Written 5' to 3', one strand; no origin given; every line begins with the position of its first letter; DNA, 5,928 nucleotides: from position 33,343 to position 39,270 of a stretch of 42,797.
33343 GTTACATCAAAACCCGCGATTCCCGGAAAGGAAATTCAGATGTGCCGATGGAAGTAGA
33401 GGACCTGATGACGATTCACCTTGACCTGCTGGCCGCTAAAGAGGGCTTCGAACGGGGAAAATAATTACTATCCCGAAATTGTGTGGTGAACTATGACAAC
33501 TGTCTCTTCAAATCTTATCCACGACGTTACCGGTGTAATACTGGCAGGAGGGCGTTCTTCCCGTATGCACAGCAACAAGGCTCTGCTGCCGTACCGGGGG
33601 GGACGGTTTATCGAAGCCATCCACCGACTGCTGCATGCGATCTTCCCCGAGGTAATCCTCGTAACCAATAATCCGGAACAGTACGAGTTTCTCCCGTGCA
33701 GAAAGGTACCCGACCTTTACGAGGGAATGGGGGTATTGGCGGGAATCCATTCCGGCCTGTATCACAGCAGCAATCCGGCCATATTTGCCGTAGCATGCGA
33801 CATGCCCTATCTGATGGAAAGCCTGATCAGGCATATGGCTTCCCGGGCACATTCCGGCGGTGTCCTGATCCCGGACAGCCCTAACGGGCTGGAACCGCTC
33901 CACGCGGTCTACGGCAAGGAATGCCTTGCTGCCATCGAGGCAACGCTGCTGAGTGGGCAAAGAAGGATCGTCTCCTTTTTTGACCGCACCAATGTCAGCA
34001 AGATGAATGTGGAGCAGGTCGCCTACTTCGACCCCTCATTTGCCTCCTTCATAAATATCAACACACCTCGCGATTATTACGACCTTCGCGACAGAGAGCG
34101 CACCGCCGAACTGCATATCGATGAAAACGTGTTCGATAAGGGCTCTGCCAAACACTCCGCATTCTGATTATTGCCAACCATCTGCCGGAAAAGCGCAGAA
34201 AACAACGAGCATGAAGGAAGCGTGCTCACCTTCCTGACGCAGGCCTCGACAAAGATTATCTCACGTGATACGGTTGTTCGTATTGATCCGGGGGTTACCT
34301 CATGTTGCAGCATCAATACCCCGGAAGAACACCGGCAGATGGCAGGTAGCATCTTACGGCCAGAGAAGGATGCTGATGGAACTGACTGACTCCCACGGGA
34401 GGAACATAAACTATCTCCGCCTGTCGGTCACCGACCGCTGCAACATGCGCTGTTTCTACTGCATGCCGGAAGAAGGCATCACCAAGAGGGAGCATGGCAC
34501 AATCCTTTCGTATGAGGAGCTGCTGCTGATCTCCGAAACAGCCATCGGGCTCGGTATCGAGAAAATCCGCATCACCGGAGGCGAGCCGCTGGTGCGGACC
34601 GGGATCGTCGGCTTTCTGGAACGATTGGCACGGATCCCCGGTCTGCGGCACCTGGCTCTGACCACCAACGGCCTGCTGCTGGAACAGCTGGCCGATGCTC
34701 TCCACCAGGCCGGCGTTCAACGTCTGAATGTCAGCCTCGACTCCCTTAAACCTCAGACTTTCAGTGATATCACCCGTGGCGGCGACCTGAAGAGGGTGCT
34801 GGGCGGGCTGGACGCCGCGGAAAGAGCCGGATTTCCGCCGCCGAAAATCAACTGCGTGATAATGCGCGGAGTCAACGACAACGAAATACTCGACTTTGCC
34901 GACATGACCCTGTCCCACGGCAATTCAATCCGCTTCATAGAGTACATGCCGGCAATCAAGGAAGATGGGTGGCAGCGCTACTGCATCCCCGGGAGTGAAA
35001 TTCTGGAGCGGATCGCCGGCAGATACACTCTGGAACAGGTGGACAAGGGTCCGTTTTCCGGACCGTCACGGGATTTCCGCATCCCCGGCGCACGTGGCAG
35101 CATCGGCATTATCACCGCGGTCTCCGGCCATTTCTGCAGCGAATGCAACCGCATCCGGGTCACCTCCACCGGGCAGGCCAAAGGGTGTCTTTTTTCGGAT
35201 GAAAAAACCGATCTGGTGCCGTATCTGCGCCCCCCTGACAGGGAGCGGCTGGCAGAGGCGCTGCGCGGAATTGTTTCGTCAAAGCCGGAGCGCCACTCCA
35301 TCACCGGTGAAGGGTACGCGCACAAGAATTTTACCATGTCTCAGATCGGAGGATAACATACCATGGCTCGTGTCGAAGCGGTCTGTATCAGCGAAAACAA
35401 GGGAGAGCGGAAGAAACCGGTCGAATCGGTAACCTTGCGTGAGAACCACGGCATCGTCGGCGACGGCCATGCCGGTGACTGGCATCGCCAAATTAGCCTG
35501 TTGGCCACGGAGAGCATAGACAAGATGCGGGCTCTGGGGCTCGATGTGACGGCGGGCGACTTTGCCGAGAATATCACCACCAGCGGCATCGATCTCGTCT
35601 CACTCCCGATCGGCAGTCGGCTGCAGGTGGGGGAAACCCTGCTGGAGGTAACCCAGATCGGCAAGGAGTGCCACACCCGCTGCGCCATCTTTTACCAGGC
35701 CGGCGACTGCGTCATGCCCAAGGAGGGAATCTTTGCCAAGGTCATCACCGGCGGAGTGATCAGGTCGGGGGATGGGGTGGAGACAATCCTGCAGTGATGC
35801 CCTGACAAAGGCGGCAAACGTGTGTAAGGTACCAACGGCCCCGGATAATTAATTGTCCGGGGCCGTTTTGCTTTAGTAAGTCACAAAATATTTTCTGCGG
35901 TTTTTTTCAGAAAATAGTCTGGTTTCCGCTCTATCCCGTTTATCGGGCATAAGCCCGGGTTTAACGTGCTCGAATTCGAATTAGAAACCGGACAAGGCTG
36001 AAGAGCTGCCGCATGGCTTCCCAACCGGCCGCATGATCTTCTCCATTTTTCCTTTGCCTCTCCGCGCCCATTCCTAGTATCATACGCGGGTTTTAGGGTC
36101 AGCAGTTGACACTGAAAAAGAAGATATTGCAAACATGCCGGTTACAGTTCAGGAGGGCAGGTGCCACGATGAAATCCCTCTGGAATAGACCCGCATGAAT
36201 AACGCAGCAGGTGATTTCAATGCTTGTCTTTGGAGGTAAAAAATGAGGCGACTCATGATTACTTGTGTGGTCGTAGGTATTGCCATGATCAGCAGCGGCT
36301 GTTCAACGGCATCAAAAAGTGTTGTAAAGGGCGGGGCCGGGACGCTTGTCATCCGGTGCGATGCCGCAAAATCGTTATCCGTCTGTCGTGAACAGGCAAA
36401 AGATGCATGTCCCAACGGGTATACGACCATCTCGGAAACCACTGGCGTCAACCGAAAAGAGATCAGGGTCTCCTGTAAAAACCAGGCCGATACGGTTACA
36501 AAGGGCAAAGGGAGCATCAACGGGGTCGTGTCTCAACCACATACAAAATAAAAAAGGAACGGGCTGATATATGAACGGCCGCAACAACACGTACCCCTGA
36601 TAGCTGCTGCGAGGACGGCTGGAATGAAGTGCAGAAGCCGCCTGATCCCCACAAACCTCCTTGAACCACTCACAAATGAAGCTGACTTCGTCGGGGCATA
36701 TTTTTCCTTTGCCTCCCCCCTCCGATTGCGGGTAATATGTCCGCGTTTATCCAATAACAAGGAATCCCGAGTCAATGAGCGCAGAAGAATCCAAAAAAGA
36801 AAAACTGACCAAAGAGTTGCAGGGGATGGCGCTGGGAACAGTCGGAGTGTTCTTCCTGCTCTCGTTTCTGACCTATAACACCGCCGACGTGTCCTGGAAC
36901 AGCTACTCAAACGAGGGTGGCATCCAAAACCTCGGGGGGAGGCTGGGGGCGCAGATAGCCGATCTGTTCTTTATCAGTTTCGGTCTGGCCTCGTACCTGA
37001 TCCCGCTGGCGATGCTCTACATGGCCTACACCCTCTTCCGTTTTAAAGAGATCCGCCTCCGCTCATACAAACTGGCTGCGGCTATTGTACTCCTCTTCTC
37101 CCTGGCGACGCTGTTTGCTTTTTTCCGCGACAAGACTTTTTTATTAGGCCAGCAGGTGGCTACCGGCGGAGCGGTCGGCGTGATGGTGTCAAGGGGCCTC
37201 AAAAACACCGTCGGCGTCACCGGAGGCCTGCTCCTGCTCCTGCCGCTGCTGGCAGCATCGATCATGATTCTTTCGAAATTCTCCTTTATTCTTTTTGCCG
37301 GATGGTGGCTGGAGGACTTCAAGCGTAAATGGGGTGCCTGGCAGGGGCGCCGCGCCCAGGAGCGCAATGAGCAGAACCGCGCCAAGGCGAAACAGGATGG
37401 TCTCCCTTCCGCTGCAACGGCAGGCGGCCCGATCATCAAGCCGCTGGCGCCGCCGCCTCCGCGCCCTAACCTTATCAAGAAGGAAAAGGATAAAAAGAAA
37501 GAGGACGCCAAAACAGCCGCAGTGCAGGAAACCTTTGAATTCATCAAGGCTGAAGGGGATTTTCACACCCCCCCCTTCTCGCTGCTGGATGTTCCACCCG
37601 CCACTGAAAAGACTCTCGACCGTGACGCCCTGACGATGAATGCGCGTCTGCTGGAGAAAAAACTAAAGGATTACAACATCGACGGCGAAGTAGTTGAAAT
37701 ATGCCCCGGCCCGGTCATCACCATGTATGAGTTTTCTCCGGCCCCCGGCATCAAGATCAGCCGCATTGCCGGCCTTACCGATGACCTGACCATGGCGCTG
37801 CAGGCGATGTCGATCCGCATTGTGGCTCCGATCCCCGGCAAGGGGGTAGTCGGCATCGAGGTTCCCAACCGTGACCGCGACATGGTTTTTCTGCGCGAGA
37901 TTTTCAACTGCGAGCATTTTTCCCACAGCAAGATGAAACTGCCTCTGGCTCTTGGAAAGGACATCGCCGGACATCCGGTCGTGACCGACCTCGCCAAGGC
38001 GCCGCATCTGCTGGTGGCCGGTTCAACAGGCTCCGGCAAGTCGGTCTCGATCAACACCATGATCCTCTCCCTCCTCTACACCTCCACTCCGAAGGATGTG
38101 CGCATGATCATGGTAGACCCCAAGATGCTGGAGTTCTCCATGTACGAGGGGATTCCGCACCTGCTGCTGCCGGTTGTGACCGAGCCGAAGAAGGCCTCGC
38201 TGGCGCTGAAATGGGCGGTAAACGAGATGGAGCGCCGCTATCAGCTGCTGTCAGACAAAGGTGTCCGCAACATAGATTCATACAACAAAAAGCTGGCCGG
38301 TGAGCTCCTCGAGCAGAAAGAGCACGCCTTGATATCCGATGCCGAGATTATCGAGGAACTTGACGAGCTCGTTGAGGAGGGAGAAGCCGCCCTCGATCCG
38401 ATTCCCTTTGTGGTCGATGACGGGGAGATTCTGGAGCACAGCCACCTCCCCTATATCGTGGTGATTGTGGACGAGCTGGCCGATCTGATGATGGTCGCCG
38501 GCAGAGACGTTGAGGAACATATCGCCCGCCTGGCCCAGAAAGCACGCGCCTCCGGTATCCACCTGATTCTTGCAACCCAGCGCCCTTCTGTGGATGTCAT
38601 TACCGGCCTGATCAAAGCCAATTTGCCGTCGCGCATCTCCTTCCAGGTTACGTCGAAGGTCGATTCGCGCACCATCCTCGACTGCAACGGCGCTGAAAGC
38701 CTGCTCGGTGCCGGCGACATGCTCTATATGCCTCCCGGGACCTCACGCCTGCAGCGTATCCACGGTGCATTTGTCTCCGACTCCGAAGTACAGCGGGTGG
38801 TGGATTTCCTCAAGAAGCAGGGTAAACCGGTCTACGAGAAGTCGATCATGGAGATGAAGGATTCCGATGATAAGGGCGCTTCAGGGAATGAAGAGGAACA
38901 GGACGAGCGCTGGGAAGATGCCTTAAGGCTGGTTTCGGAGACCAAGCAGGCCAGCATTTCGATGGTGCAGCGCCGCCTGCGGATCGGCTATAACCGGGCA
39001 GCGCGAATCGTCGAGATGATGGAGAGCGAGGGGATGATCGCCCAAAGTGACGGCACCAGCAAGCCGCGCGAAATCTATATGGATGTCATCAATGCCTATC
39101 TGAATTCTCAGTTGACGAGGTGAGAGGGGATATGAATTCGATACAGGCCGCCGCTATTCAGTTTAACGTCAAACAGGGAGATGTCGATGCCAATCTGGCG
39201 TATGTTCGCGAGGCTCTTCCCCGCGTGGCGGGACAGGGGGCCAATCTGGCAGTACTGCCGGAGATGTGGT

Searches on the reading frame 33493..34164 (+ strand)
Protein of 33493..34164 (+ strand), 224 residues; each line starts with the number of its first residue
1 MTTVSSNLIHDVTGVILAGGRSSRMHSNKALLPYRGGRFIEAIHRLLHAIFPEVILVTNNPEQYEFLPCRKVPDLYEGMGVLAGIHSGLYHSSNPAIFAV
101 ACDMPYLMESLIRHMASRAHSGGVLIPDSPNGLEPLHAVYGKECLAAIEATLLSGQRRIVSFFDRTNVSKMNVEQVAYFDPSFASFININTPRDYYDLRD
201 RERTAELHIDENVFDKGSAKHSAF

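Call 10: search_protein_families(library=ncbifam, proteins=[window:33493-34164:+])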
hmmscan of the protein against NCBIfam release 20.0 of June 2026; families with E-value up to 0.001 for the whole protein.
window:33493-34164:+ (224 aa): 14 families
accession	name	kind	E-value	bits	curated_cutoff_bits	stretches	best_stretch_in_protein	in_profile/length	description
NF011056.0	PRK14489.1-1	equivalog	7.8e-49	166.7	379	1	10-204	4-198/363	bifunctional molybdenum cofactor guanylyltransferase MobA/molybdopterin-guanine dinucleotide biosynthesis adaptor protein MobB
NF001457.0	PRK00317.1-3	equivalog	1.5e-29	103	164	1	13-199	3-194/200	molybdenum cofactor guanylyltransferase MobA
TIGR02665.1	molyb_mobA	equivalog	6.4e-28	98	151.85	1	12-194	1-184/186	molybdenum cofactor guanylyltransferase MobA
NF002741.0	PRK02726.1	equivalog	1.8e-22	79.9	179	1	10-200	6-196/200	molybdenum cofactor guanylyltransferase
NF011059.0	PRK14490.1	equivalog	3.8e-21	75.7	354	1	10-198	179-365/374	bifunctional molybdenum cofactor guanylyltransferase MobA/molybdopterin-guanine dinucleotide biosynthesis adaptor protein MobB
NF001837.0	PRK00560.1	equivalog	1.4e-20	73.8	182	1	8-196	5-185/196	molybdenum cofactor guanylyltransferase MobA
NF001855.0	PRK00576.1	equivalog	5.6e-15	55.5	205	1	11-176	6-177/197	molybdenum cofactor guanylyltransferase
NF011070.0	PRK14500.1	equivalog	2.2e-14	53.4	606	1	12-199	167-352/358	putative bifunctional molybdopterin-guanine dinucleotide biosynthesis protein MoaC/MobA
TIGR03310.1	matur_MocA_YgfJ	equivalog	1.9e-13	50.8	186.45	1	14-195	2-185/188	molybdenum cofactor cytidylyltransferase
NF011058.0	PRK14489.1-3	exception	1.4e-08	33.7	820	1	11-196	8-199/382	molybdenum cofactor guanylyltransferase MobA, DUF3305 domain-containing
NF011057.0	PRK14489.1-2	subfamily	2e-07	30.6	541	1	9-197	4-193/363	bifunctional molybdenum cofactor guanylyltransferase MobA/molybdopterin-guanine dinucleotide biosynthesis adaptor protein MobB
NF045782.1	NicBOxredNboR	equivalog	8.2e-05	22.4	260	1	11-57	8-56/206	nicotine blue oxidoreductase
NF045665.1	NTPtran_DVU1551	equivalog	0.00013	21.2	315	1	13-50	2-39/359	DVU_1551 family NTP transferase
TIGR03202.1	pucB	equivalog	0.0002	21.2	235.05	0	13-68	2-59/192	xanthine dehydrogenase accessory protein PucB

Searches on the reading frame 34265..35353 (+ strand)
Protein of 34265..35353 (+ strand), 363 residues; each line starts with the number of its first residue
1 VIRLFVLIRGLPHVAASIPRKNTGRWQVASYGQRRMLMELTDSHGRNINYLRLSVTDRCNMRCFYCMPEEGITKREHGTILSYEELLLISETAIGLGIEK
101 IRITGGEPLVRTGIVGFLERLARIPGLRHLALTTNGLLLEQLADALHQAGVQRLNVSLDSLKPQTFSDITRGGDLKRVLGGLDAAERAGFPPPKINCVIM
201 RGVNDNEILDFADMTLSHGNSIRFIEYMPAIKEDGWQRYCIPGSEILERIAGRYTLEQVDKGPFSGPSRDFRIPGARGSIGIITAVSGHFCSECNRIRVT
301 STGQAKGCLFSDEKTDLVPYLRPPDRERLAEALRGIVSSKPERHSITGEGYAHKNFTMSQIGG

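Call 10: search_protein_families(library=ncbifam, proteins=[window:34265-35353:+])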
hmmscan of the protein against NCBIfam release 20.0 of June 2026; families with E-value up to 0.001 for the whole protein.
window:34265-35353:+ (363 aa): 52 families (the best 25 are shown)
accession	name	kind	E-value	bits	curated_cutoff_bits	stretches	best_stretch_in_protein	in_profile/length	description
TIGR02666.1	moaA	equivalog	4.3e-107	358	284.05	1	40-363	1-336/336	GTP 3',8-cyclase MoaA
TIGR02668.1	moaA_archaeal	equivalog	2.2e-69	233.7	325.25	1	40-340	1-298/303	GTP 3',8-cyclase MoaA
NF001199.0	PRK00164.2-1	equivalog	3.3e-65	220.3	231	1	39-338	2-299/308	GTP 3',8-cyclase MoaA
TIGR04055.1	rSAM_NirJ2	equivalog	2.5e-16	60.1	500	1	55-225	6-171/326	putative heme d1 biosynthesis radical SAM protein NirJ2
TIGR04317.1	W_rSAM_matur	equivalog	1.4e-15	57.2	380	1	48-184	3-135/349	tungsten cofactor oxidoreductase radical SAM maturase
TIGR04545.1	rSAM_ahbD_hemeb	equivalog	2.1e-14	53.8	500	1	54-220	5-167/339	heme b synthase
NF045702.1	rSAM_GDGT_ether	equivalog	3.1e-14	52.5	450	1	42-229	79-267/486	tetraether lipid synthase Tes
NF045646.2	rSAM_Se_TrsS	equivalog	5.8e-14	51.5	490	1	42-229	79-265/441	radical SAM (seleno)protein TrsS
NF050035.1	rSAM_WgK_link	exception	7.5e-14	51.5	650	1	52-203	12-161/367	radical SAM/SPASM peptide maturase WgkB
TIGR04347.1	pseudo_SAM_Halo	equivalog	1.2e-13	51.1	525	1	54-215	43-199/390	TIGR04347 family pseudo-SAM/SPASM protein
NF038283.1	viperin_w_prok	equivalog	2.4e-13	49.9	180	1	54-177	7-133/281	viperin family antiviral radical SAM protein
TIGR04311.1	rSAM_Geo_metal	subfamily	2.9e-13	49.6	400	1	51-188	5-142/423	radical SAM/SPASM family putative metalloenzyme maturase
TIGR04466.1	rSAM_BlsE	equivalog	3.3e-13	49.8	400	1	49-199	3-147/327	cytosylglucuronate decarboxylase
NF045703.1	rSAM_Tes_intein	exception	3.4e-13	48.3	1700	1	95-229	641-772/1040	tetraether lipid synthase Tes, intein-containing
TIGR04251.1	SCM_rSAM_ScmF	equivalog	5.5e-12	45.7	400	1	51-230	6-185/353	SynChlorMet cassette radical SAM/SPASM protein ScmF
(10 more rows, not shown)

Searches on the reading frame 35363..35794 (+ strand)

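Call 29: search_protein_families(library=ncbifam, proteins=[window:35363-35794:+], max_evalue=0.00001)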
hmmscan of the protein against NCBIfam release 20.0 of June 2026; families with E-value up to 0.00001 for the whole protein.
window:35363-35794:+ (144 aa): 1 family
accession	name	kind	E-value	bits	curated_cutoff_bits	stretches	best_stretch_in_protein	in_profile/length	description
NF011069.0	PRK14499.1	equivalog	6.9e-62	209.3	457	1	1-142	162-306/308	cyclic pyranopterin monophosphate synthase MoaC/MOSC-domain-containing protein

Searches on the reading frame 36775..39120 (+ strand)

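Call 29: search_protein_families(library=ncbifam, proteins=[window:36775-39120:+], max_evalue=0.00001)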
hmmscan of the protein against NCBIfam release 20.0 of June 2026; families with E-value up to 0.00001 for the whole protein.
window:36775-39120:+ (782 aa): 5 families
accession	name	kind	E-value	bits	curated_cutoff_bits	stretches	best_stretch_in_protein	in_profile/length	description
NF007615.0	PRK10263.1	equivalog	4.7e-179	597.8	1566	2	266-767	867-1348/1355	DNA translocase FtsK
TIGR03928.1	T7_EssCb_Firm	equivalog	1.6e-27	95.6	778.4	1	408-646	468-664/1296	type VII secretion protein EssC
TIGR03924.1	T7SS_EccC_a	equivalog_domain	5.7e-26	91.4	509.15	2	555-669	559-671/673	type VII secretion protein EccCa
NF041214.1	plasmid_TraB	equivalog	6.6e-16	57.9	800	1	409-635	248-419/639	plasmid transfer protein TraB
TIGR03925.1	T7SS_EccC_b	equivalog_domain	1.2e-13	50.2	346.55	1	384-452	337-404/564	type VII secretion protein EccCb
